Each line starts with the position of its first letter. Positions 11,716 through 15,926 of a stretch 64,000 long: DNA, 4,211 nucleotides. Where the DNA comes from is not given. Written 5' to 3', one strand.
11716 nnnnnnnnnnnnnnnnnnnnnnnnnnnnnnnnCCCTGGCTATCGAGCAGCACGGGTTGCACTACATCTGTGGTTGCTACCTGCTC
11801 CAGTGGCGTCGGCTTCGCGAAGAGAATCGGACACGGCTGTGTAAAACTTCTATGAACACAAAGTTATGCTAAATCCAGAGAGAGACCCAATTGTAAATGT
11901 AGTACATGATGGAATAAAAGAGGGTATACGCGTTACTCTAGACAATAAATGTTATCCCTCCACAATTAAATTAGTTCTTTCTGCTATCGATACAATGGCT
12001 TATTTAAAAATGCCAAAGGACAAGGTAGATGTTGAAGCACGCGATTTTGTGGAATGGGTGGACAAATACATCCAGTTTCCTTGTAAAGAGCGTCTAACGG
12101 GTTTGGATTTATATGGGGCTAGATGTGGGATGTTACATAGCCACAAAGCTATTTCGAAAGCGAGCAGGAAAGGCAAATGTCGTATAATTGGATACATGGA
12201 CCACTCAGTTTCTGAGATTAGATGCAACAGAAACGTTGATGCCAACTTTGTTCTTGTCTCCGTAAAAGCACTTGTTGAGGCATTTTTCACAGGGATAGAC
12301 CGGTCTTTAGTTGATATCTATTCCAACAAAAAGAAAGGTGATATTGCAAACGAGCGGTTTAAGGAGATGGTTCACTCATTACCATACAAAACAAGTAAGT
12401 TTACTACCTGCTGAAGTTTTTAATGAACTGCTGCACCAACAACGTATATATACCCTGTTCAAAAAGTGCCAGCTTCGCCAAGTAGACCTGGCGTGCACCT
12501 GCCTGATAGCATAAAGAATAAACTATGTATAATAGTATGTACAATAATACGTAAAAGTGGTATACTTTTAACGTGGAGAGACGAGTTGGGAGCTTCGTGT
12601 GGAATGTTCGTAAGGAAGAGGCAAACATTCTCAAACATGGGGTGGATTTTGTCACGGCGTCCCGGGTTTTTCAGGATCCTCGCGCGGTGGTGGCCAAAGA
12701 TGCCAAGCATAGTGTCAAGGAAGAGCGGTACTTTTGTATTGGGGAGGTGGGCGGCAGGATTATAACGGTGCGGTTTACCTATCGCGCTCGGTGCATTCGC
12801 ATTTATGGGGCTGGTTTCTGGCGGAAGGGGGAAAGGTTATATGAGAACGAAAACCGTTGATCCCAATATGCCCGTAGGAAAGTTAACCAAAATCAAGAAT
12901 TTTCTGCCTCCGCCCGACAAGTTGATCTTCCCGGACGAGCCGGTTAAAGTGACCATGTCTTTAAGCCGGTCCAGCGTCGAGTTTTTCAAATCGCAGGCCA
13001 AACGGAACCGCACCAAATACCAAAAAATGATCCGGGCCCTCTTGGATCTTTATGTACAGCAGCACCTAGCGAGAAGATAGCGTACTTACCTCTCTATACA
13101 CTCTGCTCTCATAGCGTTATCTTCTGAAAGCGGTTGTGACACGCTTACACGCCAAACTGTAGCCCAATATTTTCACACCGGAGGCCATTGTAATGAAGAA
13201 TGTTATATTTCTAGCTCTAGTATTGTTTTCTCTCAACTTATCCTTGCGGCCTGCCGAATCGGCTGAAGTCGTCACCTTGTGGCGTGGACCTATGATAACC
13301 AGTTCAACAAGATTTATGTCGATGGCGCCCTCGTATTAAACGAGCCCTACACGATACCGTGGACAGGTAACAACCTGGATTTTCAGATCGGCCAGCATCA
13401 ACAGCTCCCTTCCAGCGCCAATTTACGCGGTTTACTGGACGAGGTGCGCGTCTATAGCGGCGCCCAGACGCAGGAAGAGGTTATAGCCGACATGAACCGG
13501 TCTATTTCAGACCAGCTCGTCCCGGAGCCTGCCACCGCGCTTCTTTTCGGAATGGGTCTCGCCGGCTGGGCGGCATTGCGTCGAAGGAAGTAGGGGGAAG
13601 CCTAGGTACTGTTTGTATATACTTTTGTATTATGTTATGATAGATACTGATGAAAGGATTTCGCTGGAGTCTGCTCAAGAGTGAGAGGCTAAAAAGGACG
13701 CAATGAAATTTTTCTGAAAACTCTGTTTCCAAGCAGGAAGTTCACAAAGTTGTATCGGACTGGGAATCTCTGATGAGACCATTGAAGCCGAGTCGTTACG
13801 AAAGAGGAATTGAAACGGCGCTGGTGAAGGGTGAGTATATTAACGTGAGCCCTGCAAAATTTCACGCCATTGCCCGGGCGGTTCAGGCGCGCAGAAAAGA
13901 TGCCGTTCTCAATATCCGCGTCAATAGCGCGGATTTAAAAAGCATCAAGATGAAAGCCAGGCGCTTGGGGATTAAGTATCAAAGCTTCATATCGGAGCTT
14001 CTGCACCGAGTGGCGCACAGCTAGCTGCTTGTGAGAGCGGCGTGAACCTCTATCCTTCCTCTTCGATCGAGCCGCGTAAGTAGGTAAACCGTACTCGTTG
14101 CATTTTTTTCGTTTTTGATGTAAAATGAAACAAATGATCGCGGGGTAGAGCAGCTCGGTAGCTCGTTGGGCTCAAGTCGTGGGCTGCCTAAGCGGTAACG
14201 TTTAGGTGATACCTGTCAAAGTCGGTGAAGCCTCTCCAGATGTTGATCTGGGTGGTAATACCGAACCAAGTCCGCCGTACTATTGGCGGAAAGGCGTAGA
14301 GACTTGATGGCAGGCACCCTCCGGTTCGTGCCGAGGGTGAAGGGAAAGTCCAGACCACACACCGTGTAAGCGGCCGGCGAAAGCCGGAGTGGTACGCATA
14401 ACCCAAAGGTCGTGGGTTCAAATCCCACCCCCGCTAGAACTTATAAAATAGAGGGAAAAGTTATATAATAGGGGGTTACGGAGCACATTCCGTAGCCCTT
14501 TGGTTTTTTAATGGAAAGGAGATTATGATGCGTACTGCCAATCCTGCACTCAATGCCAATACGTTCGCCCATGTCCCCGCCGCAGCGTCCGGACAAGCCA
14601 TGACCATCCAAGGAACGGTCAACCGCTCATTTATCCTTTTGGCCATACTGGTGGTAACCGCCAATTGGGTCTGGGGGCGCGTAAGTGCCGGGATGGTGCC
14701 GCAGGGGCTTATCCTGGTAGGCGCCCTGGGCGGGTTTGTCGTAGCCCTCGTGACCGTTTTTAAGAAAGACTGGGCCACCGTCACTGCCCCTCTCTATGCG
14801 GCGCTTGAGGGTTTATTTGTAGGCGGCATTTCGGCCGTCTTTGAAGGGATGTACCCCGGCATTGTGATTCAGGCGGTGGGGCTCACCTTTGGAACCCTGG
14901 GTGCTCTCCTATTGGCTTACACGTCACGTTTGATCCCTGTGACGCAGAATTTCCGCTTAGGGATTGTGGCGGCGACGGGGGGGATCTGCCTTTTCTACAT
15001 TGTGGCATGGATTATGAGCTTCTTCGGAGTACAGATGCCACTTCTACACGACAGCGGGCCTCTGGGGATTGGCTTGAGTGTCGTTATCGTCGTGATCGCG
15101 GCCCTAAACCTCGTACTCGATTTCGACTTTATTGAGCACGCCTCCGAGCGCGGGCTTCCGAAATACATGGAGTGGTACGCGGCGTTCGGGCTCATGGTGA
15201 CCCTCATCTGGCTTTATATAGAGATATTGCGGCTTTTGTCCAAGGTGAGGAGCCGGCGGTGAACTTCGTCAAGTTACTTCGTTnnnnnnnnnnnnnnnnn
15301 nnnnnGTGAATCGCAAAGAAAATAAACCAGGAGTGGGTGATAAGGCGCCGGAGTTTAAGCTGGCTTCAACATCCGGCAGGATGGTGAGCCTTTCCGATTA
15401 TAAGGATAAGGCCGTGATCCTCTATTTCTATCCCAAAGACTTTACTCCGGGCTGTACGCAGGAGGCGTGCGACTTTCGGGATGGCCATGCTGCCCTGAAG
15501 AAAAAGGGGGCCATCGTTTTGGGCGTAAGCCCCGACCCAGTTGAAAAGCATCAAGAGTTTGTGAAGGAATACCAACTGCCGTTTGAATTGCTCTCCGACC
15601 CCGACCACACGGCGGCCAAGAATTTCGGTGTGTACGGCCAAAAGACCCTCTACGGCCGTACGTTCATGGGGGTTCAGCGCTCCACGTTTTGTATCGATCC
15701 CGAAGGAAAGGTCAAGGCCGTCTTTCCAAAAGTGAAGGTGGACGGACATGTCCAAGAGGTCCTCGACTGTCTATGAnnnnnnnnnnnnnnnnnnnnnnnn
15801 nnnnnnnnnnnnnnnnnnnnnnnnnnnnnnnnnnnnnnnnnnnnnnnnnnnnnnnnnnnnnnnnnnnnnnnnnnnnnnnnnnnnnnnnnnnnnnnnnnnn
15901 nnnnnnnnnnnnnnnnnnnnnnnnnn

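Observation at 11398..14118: An AT-rich islet of about 2.6 kb, flanked by 58-bp direct repeats that duplicate the 3' end of hicB, sits immediately upstream of tRNA-fMet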

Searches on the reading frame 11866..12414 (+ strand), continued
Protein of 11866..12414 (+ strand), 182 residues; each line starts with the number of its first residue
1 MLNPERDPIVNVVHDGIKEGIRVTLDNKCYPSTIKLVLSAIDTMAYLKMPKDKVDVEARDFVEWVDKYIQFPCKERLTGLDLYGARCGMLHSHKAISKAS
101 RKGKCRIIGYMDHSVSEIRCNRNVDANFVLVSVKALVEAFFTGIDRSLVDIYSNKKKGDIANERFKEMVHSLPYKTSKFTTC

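Call 84: search_dna_similar(query=window:11866-12414:+, collection=phages, mode=protein, max_evalue=0.001, max_rows=10)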
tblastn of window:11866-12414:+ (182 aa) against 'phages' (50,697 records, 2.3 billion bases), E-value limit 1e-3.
Records with a match: 2; places in all: 2; records where one place covers at least 80% of the query: 2.
Best place of each record, by identity: <60% 2.
By first word of the organism name: Acinetobacter 2.
By host as written in the record: Acinetobacter sp. 2.
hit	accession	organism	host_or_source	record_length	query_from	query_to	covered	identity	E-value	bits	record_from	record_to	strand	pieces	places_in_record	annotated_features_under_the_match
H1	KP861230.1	Acinetobacter phage YMC11/11/R3177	Acinetobacter sp.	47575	2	153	84%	23.6%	2e-4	47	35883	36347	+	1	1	hypothetical protein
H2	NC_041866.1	Acinetobacter phage YMC11/11/R3177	Acinetobacter sp.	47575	2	153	84%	23.6%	2e-4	47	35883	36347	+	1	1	hypothetical protein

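Call 85: search_dna_similar(query=window:11866-12414:+, collection=plasmids, mode=protein, max_evalue=0.001, max_rows=12)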
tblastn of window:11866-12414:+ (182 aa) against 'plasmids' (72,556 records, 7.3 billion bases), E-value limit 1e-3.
Records with a match: 3; places in all: 3; records where one place covers at least 80% of the query: 1.
Best place of each record, by identity: <60% 3.
By first word of the organism name: Pantoea 1; Bosea 1; Pseudomonas 1.
By predicted mobility (MOB-suite, as given by PLSDB): conjugative 3.
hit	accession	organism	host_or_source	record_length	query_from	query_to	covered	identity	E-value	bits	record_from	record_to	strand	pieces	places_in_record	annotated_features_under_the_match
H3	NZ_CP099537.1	Pantoea ananatis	Oryza sativa,cell culture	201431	12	169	87%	29.6%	2e-8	60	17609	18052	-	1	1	hypothetical protein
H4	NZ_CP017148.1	Bosea vaviloviae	Vavilovia formosa,cell culture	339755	11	110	55%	30.0%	2e-5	51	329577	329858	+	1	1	hypothetical protein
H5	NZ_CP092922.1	Pseudomonas syringae group genomosp. 7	Helianthus annuus,cell culture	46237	9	102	52%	27.3%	5e-4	47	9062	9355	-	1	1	hypothetical protein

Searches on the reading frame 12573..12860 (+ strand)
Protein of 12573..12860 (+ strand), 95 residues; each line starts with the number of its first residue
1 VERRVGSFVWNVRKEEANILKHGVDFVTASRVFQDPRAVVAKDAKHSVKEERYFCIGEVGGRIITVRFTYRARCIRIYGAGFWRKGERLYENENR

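Call 10: search_protein_families(library=pfam, max_evalue=0.01, proteins=[window:12573-12860:+])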
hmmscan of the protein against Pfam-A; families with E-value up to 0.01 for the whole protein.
window:12573-12860:+ (95 aa): 1 family
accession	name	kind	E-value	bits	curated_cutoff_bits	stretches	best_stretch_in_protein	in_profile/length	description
PF04365.19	BrnT_toxin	-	7.5e-20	71.5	34.5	1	10-85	1-75/77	Ribonuclease toxin, BrnT, of type II toxin-antitoxin system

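Call 11: search_protein_families(library=ncbifam, max_evalue=0.01, proteins=[window:12573-12860:+])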
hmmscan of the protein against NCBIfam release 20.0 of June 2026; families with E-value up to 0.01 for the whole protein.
window:12573-12860:+ (95 aa): 0 families

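Call 27: search_protein_families(library=padloc, max_evalue=0.01, proteins=[window:12573-12860:+])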
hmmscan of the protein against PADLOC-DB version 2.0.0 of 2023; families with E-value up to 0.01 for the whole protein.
window:12573-12860:+ (95 aa): 0 families

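Call 28: search_protein_families(library=phrogs, max_evalue=0.01, proteins=[window:12573-12860:+])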
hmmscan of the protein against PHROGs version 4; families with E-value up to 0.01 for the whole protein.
window:12573-12860:+ (95 aa): 1 family
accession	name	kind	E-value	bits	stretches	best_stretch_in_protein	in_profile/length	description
phrog_4399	-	moron, auxiliary metabolic gene and host takeover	4.4e-12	47.3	1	8-77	3-71/90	ribonuclease toxin of AT system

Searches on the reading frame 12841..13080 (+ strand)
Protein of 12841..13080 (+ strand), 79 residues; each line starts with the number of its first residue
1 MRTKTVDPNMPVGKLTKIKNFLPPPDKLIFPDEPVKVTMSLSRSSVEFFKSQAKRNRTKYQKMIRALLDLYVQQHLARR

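Call 10: search_protein_families(library=pfam, max_evalue=0.01, proteins=[window:12841-13080:+])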
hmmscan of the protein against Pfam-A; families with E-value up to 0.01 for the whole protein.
window:12841-13080:+ (79 aa): 1 family
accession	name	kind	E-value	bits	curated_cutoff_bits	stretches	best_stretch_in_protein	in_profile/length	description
PF14384.12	BrnA_antitoxin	-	0.00084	20.1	26.1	1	24-71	27-67/68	BrnA antitoxin of type II toxin-antitoxin system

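Call 11: search_protein_families(library=ncbifam, max_evalue=0.01, proteins=[window:12841-13080:+])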
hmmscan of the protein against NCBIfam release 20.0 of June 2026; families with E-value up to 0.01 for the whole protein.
window:12841-13080:+ (79 aa): 0 families

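Call 27: search_protein_families(library=padloc, max_evalue=0.01, proteins=[window:12841-13080:+])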
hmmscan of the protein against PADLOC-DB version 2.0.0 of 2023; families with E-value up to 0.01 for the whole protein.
window:12841-13080:+ (79 aa): 0 families

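Call 28: search_protein_families(library=phrogs, max_evalue=0.01, proteins=[window:12841-13080:+])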
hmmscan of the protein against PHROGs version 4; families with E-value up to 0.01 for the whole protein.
window:12841-13080:+ (79 aa): 0 families

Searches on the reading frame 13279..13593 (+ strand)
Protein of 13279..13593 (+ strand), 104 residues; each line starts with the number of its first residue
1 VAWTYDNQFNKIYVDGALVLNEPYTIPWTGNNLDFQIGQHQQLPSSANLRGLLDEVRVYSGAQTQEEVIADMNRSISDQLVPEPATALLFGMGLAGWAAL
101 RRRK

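Call 10: search_protein_families(library=pfam, max_evalue=0.01, proteins=[window:13279-13593:+])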
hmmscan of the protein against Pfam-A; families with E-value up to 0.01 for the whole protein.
window:13279-13593:+ (104 aa): 2 families
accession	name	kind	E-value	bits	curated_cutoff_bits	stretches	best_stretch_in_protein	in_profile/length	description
PF13385.13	Laminin_G_3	-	2.6e-11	44.3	27.6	1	2-68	85-150/151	Concanavalin A-like lectin/glucanases superfamily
PF07589.16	PEP-CTERM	-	2.3e-07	31.1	20.7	1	81-103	2-24/24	PEP-CTERM motif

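Call 11: search_protein_families(library=ncbifam, max_evalue=0.01, proteins=[window:13279-13593:+])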
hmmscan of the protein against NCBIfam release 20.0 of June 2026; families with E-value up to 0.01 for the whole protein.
window:13279-13593:+ (104 aa): 13 families
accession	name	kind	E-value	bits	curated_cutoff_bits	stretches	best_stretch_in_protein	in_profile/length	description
NF033554.9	floc_PepA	equivalog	2e-08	34.3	80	1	69-104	227-260/261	flocculation-associated PEP-CTERM protein PepA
NF038125.1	PEP_CTERM_THxN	subfamily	6.4e-08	32.5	85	1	66-104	205-246/246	THxN family PEP-CTERM protein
NF041538.1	PEP_EDSA_1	subfamily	4.9e-07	29.7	100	1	76-104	280-307/307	EDSAP-1 family PEP-CTERM protein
TIGR02595.1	PEP_CTERM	domain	1.4e-06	28.7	16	1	81-104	1-23/24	PEP-CTERM sorting domain-containing protein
NF038129.1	PEP_NF038129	equivalog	9.8e-06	25.5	65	1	67-104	156-194/194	NF038129 family PEP-CTERM protein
NF038120.1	PEP_CTERM_QFxxD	subfamily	0.00017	21.5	80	1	79-103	191-215/215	NF038120 family PEP-CTERM protein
NF041927.1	Xrt_dep_XDP1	equivalog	0.00024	21.2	125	1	78-104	216-242/242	exosortase-dependent surface protein XDP1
NF038118.1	PEP_CTERM_CCXG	equivalog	0.00081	19.1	90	1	76-104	171-199/199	CCXG family PEP-CTERM protein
NF052521.1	TafC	equivalog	0.00082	18.6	410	1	2-70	288-358/373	TafC family fimbrial protein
NF033947.0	PEP-cistern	hypoth_equivalog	0.00097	18.9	60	1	65-103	163-195/195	cistern family PEP-CTERM protein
NF038126.1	PEP_CTERM_FxDxF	subfamily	0.0019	18.5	50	1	81-102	142-165/165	FxDxF family PEP-CTERM protein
NF038124.1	PEP_CTERM_TLD_A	exception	0.0025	17.4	100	1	76-103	208-235/235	PEP_CTERM-anchored TLD domain-containing protein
NF038119.1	PEP_CTERM_MHFG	equivalog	0.0081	16.5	100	1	41-103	196-258/260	MHFG family PEP-CTERM protein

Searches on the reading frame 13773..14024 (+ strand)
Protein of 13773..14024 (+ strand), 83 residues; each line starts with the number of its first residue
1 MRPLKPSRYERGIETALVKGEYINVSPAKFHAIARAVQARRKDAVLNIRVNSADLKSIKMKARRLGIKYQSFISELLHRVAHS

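Call 10: search_protein_families(library=pfam, max_evalue=0.01, proteins=[window:13773-14024:+])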
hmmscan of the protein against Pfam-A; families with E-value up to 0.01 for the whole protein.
window:13773-14024:+ (83 aa): 2 families
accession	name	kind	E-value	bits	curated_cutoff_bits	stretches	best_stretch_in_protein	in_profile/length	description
PF12441.14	CopG_antitoxin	-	2.9e-06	28.4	28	1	21-78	23-77/79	CopG antitoxin of type II toxin-antitoxin system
PF21983.2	NikA-like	-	0.001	19.6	27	1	40-74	1-35/72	Mobilization protein NikA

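Call 11: search_protein_families(library=ncbifam, max_evalue=0.01, proteins=[window:13773-14024:+])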
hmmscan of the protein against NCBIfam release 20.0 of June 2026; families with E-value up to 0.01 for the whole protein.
window:13773-14024:+ (83 aa): 1 family
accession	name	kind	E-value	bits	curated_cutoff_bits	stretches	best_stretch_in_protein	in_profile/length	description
NF047399.1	BrnA_antitoxin_add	equivalog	0.0005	20.2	60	1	35-78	27-67/70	type II toxin-antitoxin system BrnA family antitoxin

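Call 27: search_protein_families(library=padloc, max_evalue=0.01, proteins=[window:13773-14024:+])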
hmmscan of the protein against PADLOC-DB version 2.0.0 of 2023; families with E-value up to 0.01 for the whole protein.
window:13773-14024:+ (83 aa): 0 families

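Call 28: search_protein_families(library=phrogs, max_evalue=0.01, proteins=[window:13773-14024:+])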
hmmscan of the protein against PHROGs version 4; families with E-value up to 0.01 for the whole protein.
window:13773-14024:+ (83 aa): 1 family
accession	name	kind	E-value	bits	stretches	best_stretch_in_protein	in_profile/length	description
phrog_30189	-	unknown function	0.002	19.2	1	34-77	37-79/125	-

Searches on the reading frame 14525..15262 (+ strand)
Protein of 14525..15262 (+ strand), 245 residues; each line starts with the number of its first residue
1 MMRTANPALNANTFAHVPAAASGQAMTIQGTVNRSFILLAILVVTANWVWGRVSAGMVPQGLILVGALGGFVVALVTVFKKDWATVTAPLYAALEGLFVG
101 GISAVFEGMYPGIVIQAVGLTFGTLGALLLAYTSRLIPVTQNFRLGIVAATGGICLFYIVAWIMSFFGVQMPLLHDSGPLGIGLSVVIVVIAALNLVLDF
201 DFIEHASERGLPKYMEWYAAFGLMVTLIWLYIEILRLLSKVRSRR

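Call 10: search_protein_families(library=pfam, max_evalue=0.01, proteins=[window:14525-15262:+])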
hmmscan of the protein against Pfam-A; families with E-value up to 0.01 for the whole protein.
window:14525-15262:+ (245 aa): 2 families
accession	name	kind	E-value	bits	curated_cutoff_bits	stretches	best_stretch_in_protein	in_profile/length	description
PF12811.12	BaxI_1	-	4.7e-80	269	26.2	1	6-242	1-232/233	Bax inhibitor 1 like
PF01027.25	Bax1-I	-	1.1e-07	32.3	34.1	1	39-238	11-207/207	Inhibitor of apoptosis-promoting Bax1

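Call 12: find_encoding_contigs(protein=window:14525-15262:+, flank=10000, max_places=10)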
Protein window:14525-15262:+ (245 aa): no gene with exactly this product is on record in the collection.

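Call 16: find_related_loci(query=window:14525-15262:+, collection=genome_contigs, flank=10000)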
Query window:14525-15262:+ (245 aa) in genome_contigs; peptide patterns used: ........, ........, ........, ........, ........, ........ (x = any residue, [..] = any of these).
600 stretches matched a pattern (row limit reached: there are more); 563 encode a relative of the query (tblastn E <= 1e-3); the best 80 are kept; 80 distinct loci.
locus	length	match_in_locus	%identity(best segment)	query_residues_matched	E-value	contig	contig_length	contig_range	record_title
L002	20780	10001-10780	61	1-245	1e-104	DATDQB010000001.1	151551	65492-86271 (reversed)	MAG TPA_asm: Candidatus Omnitrophota bacterium isolate SMAG_U7936 k141_3664158, whole genome shotgun sequence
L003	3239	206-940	69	1-245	3e-106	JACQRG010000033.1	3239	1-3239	MAG: Candidatus Omnitrophota bacterium isolate NC_groundwater_1353_Ag_S-0.2um_68_85 S_p2_S4_coassembly_k141_1668271, who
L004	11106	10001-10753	65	1-244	8e-104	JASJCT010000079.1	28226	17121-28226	MAG: Myxococcota bacterium isolate MO_167.B37 MO_167.c_980, whole genome shotgun sequence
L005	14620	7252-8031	60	1-245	2e-100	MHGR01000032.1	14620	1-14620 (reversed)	MAG: Omnitrophica WOR_2 bacterium RIFCSPHIGHO2_02_FULL_52_10 rifcsphigho2_02_scaffold_17732, whole genome shotgun sequen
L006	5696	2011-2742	64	2-244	3e-100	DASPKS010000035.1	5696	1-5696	MAG TPA_asm: Rubricoccaceae bacterium isolate SMAG_U12042 k141_1314394, whole genome shotgun sequence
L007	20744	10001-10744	64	1-245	8e-99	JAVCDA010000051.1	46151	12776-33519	MAG: Candidatus Saelkia tenebricola isolate MAG_3300035698_749 Ga0374944_490815, whole genome shotgun sequence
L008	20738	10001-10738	65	1-245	6e-99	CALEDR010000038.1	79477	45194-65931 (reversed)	MAG: uncultured Phycisphaerae bacterium isolate N1_Bin_MAXBIN__136_1 genome assembly, contig: c_000002542793, whole geno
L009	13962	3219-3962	64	1-244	3e-98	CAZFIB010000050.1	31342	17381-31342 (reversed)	MAG TPA_asm: uncultured Thermodesulfobacteriota bacterium isolate SRP141376_co4_291 genome assembly, contig: NODE_2591_l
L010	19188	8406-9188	59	1-245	5e-98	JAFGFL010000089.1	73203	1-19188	MAG: Candidatus Omnitrophota bacterium isolate Zod_Metabat.1316 k87_14593211, whole genome shotgun sequence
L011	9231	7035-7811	60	1-243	5e-98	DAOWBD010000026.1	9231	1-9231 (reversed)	MAG TPA_asm: Candidatus Omnitrophota bacterium isolate CSMAG_1852 CSMAG_1852_k141_3207915_length_9231_cov_11.0000, whole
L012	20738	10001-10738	64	1-244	1e-97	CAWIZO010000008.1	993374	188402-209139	MAG: Terriglobia bacterium isolate MFD00964.bin.1.268 genome assembly, contig: contig_41188, whole genome shotgun sequen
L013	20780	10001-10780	61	1-245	7e-98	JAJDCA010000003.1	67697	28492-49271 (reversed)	MAG: Candidatus Omnitrophota bacterium isolate OFTM38 OFTM38_2, whole genome shotgun sequence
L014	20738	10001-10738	64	1-244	6e-97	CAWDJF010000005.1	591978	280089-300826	MAG: Terriglobia bacterium isolate MFD06714.bin.1.120 genome assembly, contig: contig_47392, whole genome shotgun sequen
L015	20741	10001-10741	62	1-245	4e-96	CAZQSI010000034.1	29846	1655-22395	MAG TPA_asm: uncultured Chitinophagaceae bacterium isolate SRP237561_co1_86 genome assembly, contig: NODE_2295_length_29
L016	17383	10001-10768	59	1-240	5e-96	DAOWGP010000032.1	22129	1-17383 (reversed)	MAG TPA_asm: Candidatus Omnitrophota bacterium isolate CSMAG_1994 CSMAG_1994_k141_3737176_length_22129_cov_61.7425, whol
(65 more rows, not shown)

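Call 20: find_related_loci(query=window:14525-15262:+, collection=metagenome_contigs, flank=10000)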
Query window:14525-15262:+ (245 aa) in metagenome_contigs; peptide patterns used: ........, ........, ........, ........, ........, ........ (x = any residue, [..] = any of these).
600 stretches matched a pattern (row limit reached: there are more); 553 encode a relative of the query (tblastn E <= 1e-3); the best 80 are kept; 80 distinct loci.
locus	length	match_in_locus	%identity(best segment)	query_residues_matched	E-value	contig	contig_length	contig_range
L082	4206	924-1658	69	1-245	3e-109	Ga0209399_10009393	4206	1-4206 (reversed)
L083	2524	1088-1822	67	1-245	5e-111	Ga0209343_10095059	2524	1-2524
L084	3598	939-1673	69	1-245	4e-108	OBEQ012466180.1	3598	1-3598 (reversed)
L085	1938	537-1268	69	2-245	2e-111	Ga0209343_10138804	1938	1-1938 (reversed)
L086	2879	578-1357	61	1-245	5e-108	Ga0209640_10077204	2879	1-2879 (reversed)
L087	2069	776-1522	65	1-244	9e-109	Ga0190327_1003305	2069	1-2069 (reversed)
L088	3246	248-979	64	1-245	5e-104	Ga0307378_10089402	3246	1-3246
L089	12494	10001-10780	62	1-245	5e-101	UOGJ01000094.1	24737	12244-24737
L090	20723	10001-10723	66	1-244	5e-100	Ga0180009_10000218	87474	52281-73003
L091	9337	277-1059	60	1-245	4e-99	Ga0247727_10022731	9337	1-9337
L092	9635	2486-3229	63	2-245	2e-98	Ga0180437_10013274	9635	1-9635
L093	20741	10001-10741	65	1-245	4e-98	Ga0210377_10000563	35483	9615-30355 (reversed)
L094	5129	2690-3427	64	1-245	3e-98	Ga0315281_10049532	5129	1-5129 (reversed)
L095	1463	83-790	66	2-234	2e-104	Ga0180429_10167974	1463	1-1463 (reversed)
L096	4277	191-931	62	2-245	1e-97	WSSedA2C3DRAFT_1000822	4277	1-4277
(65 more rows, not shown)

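Call 29: find_encoding_contigs(protein=window:14528-15262:+, flank=10000, max_places=10)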
Protein window:14528-15262:+ (244 aa): 1 contig read that carries it; 1 place shown.
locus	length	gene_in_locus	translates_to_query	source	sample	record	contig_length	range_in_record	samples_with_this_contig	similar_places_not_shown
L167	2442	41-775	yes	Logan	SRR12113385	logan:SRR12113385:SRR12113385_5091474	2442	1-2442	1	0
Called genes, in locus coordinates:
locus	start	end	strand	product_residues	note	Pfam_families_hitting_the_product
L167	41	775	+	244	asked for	PF12811:BaxI_1, PF01027:Bax1-I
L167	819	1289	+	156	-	PF00578:AhpC-TSA, PF08534:Redoxin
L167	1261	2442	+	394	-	?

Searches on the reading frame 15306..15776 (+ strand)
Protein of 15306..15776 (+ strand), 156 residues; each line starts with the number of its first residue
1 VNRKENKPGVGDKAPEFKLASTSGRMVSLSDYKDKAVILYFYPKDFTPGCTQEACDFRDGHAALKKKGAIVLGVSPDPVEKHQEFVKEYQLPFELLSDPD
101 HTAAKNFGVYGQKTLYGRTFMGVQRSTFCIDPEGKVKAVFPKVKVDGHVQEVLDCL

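Call 60: search_protein_families(library=pfam, max_evalue=0.0001, proteins=[window:15306-15776:+])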
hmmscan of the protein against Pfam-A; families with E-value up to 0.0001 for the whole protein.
window:15306-15776:+ (156 aa): 2 families
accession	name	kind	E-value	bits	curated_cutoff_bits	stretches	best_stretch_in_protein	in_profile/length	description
PF00578.27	AhpC-TSA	-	6.3e-44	149.3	26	1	10-138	1-123/124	AhpC/TSA family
PF08534.16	Redoxin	-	1.2e-23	84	26.6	1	10-144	2-136/148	Redoxin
